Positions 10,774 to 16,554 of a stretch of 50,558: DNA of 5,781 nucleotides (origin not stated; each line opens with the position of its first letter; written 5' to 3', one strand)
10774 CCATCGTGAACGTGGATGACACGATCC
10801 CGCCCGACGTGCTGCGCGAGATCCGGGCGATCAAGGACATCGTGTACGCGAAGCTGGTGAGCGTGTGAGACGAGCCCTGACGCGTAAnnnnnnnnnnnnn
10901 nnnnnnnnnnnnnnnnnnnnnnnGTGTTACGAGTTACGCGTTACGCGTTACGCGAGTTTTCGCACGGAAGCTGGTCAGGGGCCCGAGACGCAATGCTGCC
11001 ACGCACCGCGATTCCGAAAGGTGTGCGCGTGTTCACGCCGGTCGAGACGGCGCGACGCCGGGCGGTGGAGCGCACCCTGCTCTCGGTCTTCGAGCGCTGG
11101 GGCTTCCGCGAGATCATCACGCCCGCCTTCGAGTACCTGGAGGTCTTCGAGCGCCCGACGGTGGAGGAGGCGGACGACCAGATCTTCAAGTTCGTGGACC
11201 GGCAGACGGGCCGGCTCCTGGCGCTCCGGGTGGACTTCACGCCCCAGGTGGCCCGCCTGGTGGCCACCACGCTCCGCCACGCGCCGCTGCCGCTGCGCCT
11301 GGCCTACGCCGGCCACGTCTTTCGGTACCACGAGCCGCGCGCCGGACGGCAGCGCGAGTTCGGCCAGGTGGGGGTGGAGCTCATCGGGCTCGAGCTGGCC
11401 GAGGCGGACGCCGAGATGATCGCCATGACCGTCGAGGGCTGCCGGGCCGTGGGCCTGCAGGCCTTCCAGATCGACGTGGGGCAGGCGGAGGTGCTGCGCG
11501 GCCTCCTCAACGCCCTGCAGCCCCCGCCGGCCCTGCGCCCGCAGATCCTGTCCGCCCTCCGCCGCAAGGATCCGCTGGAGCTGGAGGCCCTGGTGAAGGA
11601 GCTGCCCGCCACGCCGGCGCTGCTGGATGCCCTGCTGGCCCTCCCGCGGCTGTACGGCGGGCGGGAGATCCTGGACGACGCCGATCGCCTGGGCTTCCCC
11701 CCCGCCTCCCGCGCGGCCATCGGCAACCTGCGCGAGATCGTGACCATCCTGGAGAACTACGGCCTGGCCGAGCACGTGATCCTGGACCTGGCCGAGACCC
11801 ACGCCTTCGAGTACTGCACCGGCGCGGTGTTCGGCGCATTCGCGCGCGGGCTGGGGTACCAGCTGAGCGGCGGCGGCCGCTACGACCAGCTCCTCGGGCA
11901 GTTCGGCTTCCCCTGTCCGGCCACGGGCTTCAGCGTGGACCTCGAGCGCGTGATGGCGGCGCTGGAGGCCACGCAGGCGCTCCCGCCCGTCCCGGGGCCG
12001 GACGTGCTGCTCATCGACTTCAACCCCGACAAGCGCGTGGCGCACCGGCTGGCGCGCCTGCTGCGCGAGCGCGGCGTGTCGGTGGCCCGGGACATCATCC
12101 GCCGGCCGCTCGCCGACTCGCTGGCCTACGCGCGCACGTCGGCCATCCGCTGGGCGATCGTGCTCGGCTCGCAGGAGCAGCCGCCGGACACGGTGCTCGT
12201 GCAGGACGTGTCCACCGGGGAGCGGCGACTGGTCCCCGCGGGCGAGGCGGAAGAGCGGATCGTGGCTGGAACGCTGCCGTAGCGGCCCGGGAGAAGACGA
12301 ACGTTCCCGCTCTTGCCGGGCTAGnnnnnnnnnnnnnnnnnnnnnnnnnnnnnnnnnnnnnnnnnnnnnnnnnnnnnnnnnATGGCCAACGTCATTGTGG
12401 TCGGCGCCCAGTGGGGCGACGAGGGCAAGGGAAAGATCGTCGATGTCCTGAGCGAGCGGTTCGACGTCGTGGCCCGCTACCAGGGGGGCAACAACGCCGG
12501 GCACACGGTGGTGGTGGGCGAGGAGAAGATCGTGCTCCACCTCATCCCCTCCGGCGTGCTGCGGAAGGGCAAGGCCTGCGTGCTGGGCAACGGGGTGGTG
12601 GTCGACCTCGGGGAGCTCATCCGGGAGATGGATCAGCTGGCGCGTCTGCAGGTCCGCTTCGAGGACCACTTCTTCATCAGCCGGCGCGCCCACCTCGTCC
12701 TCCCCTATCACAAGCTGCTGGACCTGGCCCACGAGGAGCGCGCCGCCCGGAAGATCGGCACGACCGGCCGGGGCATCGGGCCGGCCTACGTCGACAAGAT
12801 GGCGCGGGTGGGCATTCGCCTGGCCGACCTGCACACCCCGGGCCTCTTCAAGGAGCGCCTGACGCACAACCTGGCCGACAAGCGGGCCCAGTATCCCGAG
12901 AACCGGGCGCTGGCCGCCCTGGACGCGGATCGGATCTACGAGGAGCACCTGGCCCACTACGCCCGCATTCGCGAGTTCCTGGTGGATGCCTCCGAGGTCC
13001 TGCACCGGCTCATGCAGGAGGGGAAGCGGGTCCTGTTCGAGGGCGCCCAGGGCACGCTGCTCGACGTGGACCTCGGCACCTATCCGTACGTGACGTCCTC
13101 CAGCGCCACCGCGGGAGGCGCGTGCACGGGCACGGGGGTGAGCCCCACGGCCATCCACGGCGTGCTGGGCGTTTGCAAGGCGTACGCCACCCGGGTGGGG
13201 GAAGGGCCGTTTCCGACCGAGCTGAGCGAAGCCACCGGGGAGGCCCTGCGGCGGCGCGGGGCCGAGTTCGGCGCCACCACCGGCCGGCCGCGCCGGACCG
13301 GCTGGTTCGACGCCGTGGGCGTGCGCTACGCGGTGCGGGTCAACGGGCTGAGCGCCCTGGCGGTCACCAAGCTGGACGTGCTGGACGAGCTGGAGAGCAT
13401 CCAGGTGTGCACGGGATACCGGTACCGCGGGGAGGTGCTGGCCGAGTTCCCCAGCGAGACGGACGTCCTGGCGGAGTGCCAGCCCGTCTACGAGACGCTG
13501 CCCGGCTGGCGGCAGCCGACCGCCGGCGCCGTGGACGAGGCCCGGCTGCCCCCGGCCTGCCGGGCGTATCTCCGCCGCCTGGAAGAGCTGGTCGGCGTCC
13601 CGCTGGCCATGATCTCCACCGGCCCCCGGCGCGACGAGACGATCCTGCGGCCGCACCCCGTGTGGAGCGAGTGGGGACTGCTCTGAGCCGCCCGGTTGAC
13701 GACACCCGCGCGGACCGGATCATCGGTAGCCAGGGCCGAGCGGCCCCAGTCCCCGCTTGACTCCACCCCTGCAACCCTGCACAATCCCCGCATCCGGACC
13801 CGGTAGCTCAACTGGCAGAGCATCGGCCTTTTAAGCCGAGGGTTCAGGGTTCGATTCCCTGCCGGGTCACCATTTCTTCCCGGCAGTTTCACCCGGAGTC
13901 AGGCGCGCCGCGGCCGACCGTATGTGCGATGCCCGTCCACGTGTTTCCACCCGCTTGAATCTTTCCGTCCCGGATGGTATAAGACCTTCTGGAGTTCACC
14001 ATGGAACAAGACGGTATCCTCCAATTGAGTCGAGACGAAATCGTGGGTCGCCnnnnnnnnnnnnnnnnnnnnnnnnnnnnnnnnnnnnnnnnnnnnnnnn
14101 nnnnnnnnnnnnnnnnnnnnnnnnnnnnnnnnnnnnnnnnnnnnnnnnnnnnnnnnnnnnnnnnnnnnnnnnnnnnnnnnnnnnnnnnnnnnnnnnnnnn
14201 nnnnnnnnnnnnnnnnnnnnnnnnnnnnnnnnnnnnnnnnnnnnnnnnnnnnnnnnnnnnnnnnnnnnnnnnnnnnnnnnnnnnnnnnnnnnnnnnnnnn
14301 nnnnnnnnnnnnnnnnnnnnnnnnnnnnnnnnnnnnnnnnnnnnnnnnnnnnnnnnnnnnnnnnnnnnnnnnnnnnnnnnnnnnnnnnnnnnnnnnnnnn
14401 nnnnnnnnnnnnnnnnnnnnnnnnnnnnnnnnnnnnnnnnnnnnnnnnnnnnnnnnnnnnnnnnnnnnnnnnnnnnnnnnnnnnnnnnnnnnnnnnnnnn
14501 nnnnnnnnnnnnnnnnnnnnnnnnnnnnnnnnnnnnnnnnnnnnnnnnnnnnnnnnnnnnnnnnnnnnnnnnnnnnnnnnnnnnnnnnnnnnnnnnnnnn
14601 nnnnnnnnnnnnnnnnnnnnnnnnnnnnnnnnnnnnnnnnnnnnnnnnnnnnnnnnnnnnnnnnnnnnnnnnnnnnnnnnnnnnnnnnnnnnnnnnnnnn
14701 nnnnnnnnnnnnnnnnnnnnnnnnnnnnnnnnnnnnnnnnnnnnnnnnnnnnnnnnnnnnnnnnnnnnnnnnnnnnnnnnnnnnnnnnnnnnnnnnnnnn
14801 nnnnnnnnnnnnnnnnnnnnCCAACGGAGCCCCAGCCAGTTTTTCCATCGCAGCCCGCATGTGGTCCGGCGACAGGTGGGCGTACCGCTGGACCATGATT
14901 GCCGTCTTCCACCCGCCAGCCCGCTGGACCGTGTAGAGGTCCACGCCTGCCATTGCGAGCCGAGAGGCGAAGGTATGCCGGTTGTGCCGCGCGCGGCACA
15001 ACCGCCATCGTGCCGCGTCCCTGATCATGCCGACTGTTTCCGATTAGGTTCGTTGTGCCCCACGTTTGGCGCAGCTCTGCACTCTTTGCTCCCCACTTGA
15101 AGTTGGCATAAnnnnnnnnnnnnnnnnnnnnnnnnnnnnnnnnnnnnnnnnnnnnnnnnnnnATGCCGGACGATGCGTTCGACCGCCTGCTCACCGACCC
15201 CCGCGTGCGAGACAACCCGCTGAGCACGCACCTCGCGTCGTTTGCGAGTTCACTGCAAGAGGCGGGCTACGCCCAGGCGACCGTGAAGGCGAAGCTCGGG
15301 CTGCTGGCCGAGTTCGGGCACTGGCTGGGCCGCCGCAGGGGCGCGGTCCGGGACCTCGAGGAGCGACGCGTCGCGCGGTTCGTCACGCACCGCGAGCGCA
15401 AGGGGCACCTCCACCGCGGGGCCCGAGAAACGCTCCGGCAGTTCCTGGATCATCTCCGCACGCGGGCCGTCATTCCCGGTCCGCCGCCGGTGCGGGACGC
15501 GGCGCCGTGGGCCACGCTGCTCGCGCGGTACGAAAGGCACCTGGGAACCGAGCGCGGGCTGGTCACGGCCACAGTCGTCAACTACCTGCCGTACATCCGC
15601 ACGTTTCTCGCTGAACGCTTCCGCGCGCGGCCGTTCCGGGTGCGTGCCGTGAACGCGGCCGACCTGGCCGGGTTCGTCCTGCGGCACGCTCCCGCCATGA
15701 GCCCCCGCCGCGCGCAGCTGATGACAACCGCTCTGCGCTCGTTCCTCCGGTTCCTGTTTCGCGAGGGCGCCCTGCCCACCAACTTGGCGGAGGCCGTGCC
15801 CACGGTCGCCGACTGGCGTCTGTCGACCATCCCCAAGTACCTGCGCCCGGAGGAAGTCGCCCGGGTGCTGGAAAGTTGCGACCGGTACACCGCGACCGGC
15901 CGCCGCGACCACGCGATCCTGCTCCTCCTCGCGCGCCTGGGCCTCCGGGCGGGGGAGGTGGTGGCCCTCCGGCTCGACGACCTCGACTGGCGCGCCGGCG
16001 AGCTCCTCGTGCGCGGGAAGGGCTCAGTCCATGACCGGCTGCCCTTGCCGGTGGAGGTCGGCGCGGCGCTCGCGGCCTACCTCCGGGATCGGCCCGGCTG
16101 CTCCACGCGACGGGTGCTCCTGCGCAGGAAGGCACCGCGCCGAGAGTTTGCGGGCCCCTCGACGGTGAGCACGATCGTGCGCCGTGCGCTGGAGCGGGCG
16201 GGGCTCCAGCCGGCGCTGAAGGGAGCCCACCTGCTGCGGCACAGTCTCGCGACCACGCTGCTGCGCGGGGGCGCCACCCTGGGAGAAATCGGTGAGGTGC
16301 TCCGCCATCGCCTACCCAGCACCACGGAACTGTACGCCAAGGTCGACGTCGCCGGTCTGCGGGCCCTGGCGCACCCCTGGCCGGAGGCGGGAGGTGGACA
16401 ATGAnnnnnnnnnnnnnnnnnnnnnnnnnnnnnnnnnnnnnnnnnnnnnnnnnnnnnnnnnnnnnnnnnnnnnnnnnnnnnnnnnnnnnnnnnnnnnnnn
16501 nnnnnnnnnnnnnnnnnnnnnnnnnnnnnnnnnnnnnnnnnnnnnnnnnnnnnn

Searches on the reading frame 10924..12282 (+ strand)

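Call 59: search_protein_families(library=pfam, proteins=[window:10924-12282:+], max_evalue=0.001)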
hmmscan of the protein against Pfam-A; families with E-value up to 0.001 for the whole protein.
window:10924-12282:+ (452 aa): 3 families
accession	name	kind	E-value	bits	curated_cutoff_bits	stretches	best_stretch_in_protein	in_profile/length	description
PF13393.11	tRNA-synt_His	-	2.3e-88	296.8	25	1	33-343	1-308/308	Histidyl-tRNA synthetase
PF03129.25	HGTP_anticodon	-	7.7e-06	26.4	21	1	371-446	16-91/94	Anticodon binding domain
PF00587.30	tRNA-synt_2b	-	9.9e-06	26.2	29.3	1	88-180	1-98/179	tRNA synthetase class II core domain (G, H, P, S and T)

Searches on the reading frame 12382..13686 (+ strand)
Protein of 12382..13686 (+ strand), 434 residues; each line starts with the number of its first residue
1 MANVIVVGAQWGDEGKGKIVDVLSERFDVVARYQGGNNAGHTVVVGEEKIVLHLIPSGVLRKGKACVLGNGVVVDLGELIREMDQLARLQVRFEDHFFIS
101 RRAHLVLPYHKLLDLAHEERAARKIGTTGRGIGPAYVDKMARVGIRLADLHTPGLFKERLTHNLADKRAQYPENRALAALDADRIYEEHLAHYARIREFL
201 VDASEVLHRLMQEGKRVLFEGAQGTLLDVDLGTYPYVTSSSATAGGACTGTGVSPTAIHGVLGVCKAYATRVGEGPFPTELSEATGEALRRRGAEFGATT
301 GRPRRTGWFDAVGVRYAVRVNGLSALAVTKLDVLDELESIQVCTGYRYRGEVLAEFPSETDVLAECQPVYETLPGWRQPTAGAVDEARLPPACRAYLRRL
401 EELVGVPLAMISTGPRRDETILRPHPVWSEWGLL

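Call 59: search_protein_families(library=pfam, proteins=[window:12382-13686:+], max_evalue=0.001)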
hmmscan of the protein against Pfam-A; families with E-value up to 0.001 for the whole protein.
window:12382-13686:+ (434 aa): 1 family
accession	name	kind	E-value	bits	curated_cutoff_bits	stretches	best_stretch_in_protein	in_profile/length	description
PF00709.27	Adenylsucc_synt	-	3.4e-177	589.8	27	1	5-421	1-416/416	Adenylosuccinate synthetase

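Call 78: find_related_loci(query=window:12382-13686:+, collection=genome_contigs, flank=3000)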
Query window:12382-13686:+ (434 aa) in genome_contigs; peptide patterns used: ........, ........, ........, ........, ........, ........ (x = any residue, [..] = any of these).
600 stretches matched a pattern (row limit reached: there are more); 598 encode a relative of the query (tblastn E <= 1e-3); the best 80 are kept; 80 distinct loci.
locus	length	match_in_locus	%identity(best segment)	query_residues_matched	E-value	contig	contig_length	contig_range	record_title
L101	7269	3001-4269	53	1-422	6e-160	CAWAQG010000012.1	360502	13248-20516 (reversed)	MAG: Nitrospirota bacterium isolate MFD03726.bin.1.191 genome assembly, contig: contig_32811, whole genome shotgun seque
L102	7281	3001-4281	55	1-426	2e-158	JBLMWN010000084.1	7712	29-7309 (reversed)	MAG: Betaproteobacteria bacterium isolate MAG281 PRJNA957066_bin7_renamed_95, whole genome shotgun sequence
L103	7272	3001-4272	52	1-423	2e-155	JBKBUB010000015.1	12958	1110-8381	MAG: Thermodesulfovibrionales bacterium isolate 21H_026.bin.33 NODE_15_length_12958_cov_2.752426, whole genome shotgun s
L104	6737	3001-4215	53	1-419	2e-155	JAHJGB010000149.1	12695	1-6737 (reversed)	MAG: Candidatus Omnitrophota bacterium isolate Modern_marine_glass_biofilm.mb.50 Modern_marine_glas.mb.50_k141_980806, w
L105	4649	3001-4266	54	1-422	1e-155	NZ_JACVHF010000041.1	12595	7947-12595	Heliobacterium chlorum strain DSM 3682 NODE_41_length_12595_cov_13.0002, whole genome shotgun sequence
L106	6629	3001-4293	54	1-431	2e-154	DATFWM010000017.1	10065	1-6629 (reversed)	MAG TPA_asm: Blastocatellia bacterium isolate SMAG_U9490 k141_4052539, whole genome shotgun sequence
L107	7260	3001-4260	53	4-422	7e-154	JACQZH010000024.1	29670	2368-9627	MAG: Candidatus Omnitrophota bacterium isolate NC_groundwater_1562_Pr4_S-0.65um_39_9 SR1-18-Sp65_coassembly_scaffold_664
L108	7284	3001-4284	56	3-433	5e-153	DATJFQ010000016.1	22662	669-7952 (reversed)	MAG TPA_asm: Vicinamibacterales bacterium isolate SMAG_U15464 k141_12044886, whole genome shotgun sequence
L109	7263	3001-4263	56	1-422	3e-152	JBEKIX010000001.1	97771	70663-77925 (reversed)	MAG: Acidobacteriota bacterium isolate SPRUCE 30 SPRUCE_30_1, whole genome shotgun sequence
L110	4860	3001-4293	55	1-431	7e-153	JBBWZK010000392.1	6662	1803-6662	MAG: Blastocatellia bacterium isolate Holy_42 scaffold_1734573, whole genome shotgun sequence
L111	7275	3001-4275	54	1-424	2e-151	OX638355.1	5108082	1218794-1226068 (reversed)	MAG: Terriglobia bacterium isolate 290eebee-5386-4bec-b87c-7b5c19ab3581 genome assembly, chromosome: 1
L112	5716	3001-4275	54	1-424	3e-151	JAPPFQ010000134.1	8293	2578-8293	MAG: Acidobacteriota bacterium isolate RHO1_bin_34 NODE_10510_length_8293_cov_4.822894, whole genome shotgun sequence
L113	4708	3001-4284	54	1-426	5e-151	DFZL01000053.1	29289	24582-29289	MAG TPA_asm: Geobacter sp. UBA4057 UBA4057_contig_16922, whole genome shotgun sequence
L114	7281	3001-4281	53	1-426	4e-150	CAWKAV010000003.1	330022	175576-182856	MAG: uncultured delta proteobacterium isolate MFD09779.bin.1.290 genome assembly, contig: contig_13100, whole genome sho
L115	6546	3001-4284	53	1-426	7e-150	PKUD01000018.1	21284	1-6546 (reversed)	MAG: Desulfuromonas sp. isolate BM509 sc_1683, whole genome shotgun sequence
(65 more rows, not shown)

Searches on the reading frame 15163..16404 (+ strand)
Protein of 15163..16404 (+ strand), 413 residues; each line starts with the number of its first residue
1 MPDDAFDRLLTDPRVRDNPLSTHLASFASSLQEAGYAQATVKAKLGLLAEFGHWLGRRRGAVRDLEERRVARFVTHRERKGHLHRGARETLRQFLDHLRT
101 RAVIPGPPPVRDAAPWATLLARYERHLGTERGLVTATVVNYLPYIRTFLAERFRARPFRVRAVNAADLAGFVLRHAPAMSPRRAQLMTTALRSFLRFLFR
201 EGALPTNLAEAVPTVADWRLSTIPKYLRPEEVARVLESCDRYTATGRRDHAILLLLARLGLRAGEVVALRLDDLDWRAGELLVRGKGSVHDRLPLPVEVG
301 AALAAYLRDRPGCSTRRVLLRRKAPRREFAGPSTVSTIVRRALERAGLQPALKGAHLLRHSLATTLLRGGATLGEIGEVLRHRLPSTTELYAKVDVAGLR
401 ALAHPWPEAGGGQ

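Call 59: search_protein_families(library=pfam, proteins=[window:15163-16404:+], max_evalue=0.001)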
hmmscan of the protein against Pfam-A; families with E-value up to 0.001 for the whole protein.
window:15163-16404:+ (413 aa): 3 families
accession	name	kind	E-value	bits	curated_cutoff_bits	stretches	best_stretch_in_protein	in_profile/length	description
PF00589.27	Phage_integrase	-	9.8e-24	84.5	27.1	1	225-395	1-169/172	Phage integrase family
PF02899.23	Phage_int_SAM_1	-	9.2e-09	35.9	22.3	1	121-202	2-83/83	Phage integrase, N-terminal SAM-like domain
PF13495.12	Phage_int_SAM_4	-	4.6e-05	24.2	27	0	25-84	3-60/85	Phage integrase, N-terminal SAM-like domain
